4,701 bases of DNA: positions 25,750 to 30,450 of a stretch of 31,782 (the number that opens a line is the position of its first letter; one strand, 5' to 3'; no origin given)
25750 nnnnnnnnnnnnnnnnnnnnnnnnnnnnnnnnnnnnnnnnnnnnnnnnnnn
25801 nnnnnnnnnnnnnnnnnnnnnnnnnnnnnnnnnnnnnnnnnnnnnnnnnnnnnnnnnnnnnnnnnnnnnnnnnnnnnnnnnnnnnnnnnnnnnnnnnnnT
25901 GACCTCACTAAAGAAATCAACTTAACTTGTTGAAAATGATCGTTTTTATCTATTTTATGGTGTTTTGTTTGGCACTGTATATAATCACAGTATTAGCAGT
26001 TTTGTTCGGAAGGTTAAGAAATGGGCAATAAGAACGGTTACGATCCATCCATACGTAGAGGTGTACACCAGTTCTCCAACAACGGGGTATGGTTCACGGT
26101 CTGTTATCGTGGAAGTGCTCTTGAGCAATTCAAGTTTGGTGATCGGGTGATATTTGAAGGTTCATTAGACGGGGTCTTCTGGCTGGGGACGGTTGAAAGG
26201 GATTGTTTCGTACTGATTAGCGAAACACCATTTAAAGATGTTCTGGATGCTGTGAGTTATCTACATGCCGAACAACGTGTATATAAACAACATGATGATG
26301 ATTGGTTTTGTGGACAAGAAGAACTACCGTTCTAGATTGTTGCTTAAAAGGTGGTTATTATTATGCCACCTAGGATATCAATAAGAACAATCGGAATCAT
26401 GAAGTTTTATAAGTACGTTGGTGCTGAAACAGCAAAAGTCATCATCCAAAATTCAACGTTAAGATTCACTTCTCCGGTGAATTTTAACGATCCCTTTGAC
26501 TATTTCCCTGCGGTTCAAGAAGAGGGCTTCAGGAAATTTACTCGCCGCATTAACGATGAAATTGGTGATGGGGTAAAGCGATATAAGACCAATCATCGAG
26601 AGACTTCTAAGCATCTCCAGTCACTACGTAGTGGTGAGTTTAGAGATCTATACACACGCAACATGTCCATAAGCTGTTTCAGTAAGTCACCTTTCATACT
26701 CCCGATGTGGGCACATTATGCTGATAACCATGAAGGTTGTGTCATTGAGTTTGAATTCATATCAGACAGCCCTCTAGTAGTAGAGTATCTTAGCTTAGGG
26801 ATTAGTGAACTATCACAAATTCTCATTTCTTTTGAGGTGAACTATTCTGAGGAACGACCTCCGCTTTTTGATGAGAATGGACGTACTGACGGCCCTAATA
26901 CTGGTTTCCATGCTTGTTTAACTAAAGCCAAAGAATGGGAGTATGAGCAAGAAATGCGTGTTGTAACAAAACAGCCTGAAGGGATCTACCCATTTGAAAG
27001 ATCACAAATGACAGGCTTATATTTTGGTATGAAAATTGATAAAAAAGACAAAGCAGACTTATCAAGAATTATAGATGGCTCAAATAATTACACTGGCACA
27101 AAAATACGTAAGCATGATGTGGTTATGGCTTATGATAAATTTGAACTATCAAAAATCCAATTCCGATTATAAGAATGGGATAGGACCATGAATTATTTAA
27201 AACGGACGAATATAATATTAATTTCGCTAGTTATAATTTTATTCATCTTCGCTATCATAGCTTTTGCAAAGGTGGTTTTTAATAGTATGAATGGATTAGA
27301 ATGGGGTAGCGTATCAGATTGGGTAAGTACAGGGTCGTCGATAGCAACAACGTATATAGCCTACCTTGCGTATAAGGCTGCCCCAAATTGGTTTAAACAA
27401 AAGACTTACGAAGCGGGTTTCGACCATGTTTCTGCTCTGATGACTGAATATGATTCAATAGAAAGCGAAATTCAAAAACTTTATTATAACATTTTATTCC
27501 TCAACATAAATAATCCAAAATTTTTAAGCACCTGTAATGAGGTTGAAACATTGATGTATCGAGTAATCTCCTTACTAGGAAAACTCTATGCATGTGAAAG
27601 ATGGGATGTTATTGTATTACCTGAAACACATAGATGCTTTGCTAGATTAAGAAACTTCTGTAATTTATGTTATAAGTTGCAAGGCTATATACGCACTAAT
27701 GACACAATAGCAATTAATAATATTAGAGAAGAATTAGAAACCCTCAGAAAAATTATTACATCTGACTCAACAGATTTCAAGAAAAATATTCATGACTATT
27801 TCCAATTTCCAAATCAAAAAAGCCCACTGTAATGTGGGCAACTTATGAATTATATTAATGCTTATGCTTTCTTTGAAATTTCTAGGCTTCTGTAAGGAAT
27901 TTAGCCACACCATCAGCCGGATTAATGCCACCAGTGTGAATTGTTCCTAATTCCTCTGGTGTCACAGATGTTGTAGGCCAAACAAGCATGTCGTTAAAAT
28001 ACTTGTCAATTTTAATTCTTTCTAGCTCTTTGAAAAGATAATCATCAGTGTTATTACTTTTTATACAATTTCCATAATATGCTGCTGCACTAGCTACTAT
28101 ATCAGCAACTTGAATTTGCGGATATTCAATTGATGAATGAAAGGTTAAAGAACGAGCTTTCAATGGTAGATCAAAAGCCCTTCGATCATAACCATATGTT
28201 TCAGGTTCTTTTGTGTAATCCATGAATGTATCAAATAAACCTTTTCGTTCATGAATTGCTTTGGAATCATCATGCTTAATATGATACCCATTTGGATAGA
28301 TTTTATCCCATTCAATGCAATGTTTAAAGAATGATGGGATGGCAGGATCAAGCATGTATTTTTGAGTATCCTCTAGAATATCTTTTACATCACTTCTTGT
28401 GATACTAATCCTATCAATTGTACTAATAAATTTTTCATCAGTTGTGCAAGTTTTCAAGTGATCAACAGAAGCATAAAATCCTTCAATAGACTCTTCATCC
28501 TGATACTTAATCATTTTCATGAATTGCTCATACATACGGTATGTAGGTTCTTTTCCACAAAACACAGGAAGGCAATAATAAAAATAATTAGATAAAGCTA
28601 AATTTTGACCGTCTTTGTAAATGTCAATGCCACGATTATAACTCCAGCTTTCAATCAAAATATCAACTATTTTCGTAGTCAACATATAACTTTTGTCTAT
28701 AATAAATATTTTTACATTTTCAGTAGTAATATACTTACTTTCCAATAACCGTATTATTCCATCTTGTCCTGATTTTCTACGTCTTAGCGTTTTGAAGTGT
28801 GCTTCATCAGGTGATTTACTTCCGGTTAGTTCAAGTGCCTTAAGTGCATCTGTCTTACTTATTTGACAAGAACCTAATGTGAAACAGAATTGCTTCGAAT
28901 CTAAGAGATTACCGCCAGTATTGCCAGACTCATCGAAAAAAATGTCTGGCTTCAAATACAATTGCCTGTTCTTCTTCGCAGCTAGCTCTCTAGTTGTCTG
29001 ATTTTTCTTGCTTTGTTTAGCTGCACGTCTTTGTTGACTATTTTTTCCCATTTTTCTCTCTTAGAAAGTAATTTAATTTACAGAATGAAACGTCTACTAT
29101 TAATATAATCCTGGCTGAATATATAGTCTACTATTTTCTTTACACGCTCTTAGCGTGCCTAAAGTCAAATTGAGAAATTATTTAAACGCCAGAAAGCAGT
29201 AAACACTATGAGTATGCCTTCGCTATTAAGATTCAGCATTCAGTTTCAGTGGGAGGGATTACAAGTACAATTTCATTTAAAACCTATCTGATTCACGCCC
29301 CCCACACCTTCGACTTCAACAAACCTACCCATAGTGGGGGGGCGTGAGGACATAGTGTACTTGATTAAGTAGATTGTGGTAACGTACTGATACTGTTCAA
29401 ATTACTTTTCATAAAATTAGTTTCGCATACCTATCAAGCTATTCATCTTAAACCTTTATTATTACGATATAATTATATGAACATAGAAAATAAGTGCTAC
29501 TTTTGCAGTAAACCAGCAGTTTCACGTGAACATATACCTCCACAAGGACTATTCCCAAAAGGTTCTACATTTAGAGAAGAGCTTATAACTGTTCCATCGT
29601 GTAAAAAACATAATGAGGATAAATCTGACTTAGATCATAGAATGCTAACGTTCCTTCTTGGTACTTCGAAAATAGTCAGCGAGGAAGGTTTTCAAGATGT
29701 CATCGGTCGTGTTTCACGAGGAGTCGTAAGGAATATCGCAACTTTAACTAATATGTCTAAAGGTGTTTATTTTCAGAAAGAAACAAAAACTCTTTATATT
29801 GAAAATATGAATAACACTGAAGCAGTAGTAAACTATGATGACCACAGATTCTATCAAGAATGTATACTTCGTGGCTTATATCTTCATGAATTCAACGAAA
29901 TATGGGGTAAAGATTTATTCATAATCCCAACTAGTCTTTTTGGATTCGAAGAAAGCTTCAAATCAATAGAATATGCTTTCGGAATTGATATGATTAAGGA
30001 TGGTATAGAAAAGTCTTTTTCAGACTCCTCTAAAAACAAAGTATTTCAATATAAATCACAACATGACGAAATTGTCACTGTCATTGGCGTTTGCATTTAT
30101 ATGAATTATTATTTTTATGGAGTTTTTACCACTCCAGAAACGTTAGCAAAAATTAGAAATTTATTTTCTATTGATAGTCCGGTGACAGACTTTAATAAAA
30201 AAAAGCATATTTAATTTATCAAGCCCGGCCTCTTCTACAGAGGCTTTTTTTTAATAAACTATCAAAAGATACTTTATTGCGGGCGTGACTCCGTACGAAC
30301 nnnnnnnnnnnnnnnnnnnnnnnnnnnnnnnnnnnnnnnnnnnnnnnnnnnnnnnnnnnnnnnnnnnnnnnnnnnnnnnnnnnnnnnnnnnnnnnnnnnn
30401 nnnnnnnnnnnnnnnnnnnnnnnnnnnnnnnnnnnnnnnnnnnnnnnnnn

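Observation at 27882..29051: DUF3800-like protein with a highly basic N-terminal tail, convergent with the DUF2971 operon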

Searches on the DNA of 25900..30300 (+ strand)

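Call 51: search_dna_similar(query=window:25900-30300:+, collection=ecoli_genomes, mode=near, max_rows=15)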
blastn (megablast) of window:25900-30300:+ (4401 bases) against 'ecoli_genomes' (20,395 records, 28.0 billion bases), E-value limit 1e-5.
No match.

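Call 64: search_dna_similar(query=window:29052-29476:+, collection=ecoli_genomes, mode=distant, max_rows=10, max_evalue=0.001)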
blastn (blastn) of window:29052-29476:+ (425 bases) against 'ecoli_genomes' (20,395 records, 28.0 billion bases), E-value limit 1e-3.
Records with a match: 1; places in all: 1; records where one place covers at least 80% of the query: 0.
Genomes with a match: 1 of 5426; with a place that covers at least 80% of the query: 0. Places per genome that has any: lowest 1, median 1, highest 1. On chromosomes: 1 places; on plasmids: 0.
Best place of each record, by identity: 80-90% 1.
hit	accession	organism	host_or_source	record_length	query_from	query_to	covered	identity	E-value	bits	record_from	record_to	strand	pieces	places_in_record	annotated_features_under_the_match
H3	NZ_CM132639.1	Escherichia coli strain ESBLEC_MG48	Homo sapiens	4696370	251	315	15%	80.0%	2e-4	56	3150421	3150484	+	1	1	none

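Call 89: get_annotated_region(hit=H3, flank=4000)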
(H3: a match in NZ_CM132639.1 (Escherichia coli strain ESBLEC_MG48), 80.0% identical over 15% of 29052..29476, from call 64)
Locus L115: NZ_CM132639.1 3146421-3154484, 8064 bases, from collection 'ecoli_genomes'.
description: Escherichia coli strain ESBLEC_MG48 chromosome, whole genome shotgun sequence
organism: Escherichia coli strain ESBLEC_MG48 (NCBI taxid 562)
replicon: chromosome; assembly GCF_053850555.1
host: Homo sapiens; source: Rectal swab; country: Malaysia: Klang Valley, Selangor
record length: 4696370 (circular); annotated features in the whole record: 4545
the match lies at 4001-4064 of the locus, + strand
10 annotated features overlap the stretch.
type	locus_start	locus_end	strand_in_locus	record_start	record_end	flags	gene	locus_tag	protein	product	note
CDS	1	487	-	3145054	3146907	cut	-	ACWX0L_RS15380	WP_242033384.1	terminase gpA endonuclease subunit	-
CDS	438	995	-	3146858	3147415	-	-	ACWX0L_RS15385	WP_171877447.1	terminase small subunit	-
CDS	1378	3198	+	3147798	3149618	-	-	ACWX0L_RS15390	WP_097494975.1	ATP-dependent nuclease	-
CDS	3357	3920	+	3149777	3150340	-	-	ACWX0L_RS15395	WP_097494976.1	hypothetical protein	-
CDS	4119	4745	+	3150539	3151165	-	-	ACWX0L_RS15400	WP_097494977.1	hypothetical protein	-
CDS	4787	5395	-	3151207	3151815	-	-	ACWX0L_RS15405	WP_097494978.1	hypothetical protein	-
CDS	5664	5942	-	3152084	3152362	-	-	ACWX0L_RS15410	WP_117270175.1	hypothetical protein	-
CDS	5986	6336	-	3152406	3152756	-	-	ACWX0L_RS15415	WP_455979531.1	hypothetical protein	-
CDS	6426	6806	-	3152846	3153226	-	-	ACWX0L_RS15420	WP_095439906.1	GIY-YIG nuclease family protein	-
CDS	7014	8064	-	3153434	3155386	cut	-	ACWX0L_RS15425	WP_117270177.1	hypothetical protein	-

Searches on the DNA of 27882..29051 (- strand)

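Call 46: search_rna_families(sources=[L003, L013, L016, L017, L018, L019, L020, L022, L090, L103, L084], threshold=gathering)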
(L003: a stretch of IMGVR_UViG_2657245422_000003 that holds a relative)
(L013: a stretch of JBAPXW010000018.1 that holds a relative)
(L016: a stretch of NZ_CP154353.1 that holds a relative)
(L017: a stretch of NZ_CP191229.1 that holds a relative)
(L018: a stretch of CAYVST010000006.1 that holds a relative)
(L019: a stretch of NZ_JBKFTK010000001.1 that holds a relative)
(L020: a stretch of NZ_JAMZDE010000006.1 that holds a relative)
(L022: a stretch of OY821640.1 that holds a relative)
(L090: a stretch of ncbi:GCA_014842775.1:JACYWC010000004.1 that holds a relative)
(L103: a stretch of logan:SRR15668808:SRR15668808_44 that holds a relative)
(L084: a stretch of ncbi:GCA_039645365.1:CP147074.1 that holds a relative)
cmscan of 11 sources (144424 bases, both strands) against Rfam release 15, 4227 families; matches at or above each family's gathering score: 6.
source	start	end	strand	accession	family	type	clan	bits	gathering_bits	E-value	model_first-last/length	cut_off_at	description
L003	1957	2162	-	RF02076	STnc100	Gene; sRNA;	-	79.9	47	4.4e-15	1-206/206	no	Gammaproteobacterial sRNA STnc100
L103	1852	1976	+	RF01859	Phe_leader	Cis-reg; leader;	-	74.4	55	2.1e-10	1-125/125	no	Phenylalanine leader peptide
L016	887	973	+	RF01695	C4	Gene; antisense;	CL00128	59.7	45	1.1e-08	1-87/87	no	C4 antisense RNA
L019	4035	4122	-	RF02221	sRNA-Xcc1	Gene; sRNA;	-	57.3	53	2.7e-07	1-87/87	no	sRNA-Xcc1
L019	11078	11163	-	RF02221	sRNA-Xcc1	Gene; sRNA;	-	56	53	5.6e-07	1-87/87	no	sRNA-Xcc1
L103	5817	5971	+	RF02082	STnc540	Gene; sRNA;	-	42.6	38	1.3e-05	1-202/202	no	Enterobacterial sRNA STnc540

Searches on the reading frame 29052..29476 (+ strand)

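Call 92: search_protein_families(library=padloc, proteins=[L115:1378-3198:+, L115:3357-3920:+, L115:4119-4745:+, L115:4787-5395:-, L115:5664-5942:-, L115:5986-6336:-, L115:6426-6806:-], max_evalue=0.001)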
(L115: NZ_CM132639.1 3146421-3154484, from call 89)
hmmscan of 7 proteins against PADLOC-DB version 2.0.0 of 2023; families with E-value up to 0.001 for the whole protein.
L115:1378-3198:+ (606 aa): 136 families (the best 25 are shown)
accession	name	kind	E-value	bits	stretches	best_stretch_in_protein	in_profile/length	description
PDLC02358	Old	-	4.7e-75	251.5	2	172-516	123-452/578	Old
PDLC02979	AriA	-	3.9e-45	153.3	1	1-387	1-373/373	-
PDLC00070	GajA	-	4.5e-37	125.9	2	186-521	143-458/596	AAA ATPase domain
PDLC04168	GajA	-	5.3e-34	115.8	2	238-525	183-443/570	-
PDLC00086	GajA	-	6.3e-32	109.1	2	258-536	221-487/600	AAA ATPase domain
PDLC00066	GajA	-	2.8e-29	100.1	2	264-538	201-459/567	AAA ATPase domain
PDLC00090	GajA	-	9.7e-28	95.2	2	196-514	163-479/659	AAA ATPase domain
PDLC00067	GajA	-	1.7e-27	94.2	2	260-519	217-467/604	AAA ATPase domain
PDLC00063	GajA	-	3.8e-26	89.8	1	1-514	1-527/679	AAA ATPase domain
PDLC00065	GajA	-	1.3e-25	88.3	1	1-525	1-518/670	AAA ATPase domain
PDLC00071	GajA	-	3.8e-25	86.7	2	235-520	177-444/588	AAA ATPase domain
PDLC00081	GajA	-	5.7e-25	86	2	239-530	184-451/574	AAA ATPase domain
PDLC00085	GajA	-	1.9e-23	81.1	2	262-524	175-451/580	AAA ATPase domain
PDLC00094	GajA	-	3.5e-23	79.9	2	1-58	1-57/569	AAA ATPase domain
PDLC00062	GajA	-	6.3e-23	79.1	2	1-45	1-45/639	AAA ATPase domain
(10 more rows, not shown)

L115:3357-3920:+ (187 aa): 0 families

L115:4119-4745:+ (208 aa): 0 families

L115:4787-5395:- (202 aa): 0 families

L115:5664-5942:- (92 aa): 0 families

L115:5986-6336:- (116 aa): 0 families

L115:6426-6806:- (126 aa): 0 families
